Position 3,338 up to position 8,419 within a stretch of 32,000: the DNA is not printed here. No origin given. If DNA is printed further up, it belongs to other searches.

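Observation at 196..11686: Intact tRNA-Arg followed by three decaying direct copies of its 3' half, consistent with stacked integration scars, and no integrase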

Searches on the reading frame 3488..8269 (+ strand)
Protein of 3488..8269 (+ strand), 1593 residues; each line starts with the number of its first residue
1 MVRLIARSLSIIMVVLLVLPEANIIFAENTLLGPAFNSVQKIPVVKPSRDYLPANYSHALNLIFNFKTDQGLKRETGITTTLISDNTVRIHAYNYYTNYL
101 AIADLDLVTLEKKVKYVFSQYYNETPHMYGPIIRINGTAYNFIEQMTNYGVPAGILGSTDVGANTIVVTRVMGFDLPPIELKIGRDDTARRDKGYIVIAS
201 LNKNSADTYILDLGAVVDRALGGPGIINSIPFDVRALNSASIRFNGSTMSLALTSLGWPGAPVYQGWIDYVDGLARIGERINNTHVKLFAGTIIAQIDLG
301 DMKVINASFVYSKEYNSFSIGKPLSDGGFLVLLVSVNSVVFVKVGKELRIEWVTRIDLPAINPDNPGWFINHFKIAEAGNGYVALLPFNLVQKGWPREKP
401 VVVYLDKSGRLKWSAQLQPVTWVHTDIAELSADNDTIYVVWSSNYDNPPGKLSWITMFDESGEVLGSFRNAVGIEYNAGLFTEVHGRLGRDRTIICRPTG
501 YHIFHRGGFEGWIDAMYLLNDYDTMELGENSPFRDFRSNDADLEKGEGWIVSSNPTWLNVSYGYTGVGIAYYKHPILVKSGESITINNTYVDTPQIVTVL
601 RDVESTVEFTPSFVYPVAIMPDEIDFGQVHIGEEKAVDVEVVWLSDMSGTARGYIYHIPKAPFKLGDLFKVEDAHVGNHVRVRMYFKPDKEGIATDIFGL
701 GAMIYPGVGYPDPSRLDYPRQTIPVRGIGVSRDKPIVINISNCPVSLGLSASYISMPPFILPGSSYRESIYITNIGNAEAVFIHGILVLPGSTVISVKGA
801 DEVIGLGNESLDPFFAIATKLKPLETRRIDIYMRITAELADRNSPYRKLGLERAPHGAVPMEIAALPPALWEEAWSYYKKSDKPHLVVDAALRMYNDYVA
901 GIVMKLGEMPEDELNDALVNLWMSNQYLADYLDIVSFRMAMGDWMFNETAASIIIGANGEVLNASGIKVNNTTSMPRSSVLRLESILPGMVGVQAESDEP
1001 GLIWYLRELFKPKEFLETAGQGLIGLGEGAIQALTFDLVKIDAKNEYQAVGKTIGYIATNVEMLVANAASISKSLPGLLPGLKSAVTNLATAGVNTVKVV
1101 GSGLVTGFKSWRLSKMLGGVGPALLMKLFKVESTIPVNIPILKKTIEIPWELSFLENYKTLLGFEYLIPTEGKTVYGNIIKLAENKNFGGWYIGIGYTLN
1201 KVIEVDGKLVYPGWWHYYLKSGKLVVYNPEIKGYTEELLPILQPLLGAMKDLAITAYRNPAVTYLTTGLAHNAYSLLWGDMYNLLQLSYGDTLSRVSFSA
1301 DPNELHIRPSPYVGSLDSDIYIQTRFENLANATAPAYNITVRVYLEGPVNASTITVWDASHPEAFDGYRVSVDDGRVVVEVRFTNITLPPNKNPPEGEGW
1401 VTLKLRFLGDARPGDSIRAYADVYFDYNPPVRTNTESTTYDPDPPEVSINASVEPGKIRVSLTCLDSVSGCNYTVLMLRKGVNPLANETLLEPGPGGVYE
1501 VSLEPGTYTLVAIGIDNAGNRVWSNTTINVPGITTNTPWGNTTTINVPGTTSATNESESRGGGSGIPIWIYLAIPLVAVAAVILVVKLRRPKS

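Call 10: search_protein_families(library=pfam, proteins=[window:3488-8269:+], max_evalue=0.01)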
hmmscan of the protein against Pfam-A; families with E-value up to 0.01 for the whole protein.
window:3488-8269:+ (1593 aa): 1 family
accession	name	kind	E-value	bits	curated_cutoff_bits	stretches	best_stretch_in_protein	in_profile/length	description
PF24595.1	DUF7619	-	1.9e-20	73.7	27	1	1301-1439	1-133/133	Domain of unknown function (DUF7619)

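Call 66: find_encoding_contigs(protein=window:3488-8269:+, flank=10000, max_places=3)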
Protein window:3488-8269:+ (1593 aa): no gene with exactly this product is on record in the collection.
